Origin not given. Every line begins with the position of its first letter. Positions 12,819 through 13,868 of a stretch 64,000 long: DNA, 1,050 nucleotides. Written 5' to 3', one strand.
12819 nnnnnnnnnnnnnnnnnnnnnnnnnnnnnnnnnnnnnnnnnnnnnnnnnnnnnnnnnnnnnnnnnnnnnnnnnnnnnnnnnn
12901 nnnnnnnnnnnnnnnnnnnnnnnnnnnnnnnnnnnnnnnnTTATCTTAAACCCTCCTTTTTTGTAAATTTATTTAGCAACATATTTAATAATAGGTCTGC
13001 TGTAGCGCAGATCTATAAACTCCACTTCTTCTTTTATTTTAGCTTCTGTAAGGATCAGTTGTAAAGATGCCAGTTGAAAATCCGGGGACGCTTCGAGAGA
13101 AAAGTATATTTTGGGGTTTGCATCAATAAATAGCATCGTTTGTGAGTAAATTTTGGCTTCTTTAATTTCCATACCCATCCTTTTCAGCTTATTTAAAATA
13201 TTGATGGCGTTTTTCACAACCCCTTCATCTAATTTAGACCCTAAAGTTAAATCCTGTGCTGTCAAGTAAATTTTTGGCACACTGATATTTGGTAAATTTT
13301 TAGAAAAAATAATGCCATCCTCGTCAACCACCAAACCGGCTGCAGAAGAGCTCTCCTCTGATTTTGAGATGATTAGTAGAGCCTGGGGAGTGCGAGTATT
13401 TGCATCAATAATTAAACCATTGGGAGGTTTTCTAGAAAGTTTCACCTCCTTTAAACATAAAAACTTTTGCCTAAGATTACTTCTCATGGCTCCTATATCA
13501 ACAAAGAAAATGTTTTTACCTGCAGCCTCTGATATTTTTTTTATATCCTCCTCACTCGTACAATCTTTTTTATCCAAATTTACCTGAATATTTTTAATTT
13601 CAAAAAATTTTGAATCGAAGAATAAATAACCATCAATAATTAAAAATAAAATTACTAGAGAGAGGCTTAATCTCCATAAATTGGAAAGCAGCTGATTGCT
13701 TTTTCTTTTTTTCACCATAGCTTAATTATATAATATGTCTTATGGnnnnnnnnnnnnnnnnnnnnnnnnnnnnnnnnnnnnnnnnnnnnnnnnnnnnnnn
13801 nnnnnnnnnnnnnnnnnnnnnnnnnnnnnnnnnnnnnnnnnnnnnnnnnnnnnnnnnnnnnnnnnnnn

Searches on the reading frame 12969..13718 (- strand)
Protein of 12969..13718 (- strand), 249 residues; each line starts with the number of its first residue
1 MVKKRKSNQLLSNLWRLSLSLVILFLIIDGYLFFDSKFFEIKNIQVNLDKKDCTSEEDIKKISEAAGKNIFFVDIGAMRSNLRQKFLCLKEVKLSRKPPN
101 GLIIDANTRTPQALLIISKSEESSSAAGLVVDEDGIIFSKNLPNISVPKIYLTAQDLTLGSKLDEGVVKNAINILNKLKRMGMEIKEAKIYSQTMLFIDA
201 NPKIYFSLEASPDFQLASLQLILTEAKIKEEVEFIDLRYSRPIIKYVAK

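Call 33: search_protein_families(library=pfam, proteins=[window:12969-13718:-], max_evalue=0.0001)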
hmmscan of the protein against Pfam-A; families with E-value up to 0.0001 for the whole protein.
window:12969-13718:- (249 aa): 1 family
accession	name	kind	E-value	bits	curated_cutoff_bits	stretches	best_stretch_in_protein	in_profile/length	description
PF08478.15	POTRA_1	-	1.2e-06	29.2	23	1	45-104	7-64/69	POTRA domain, FtsQ-type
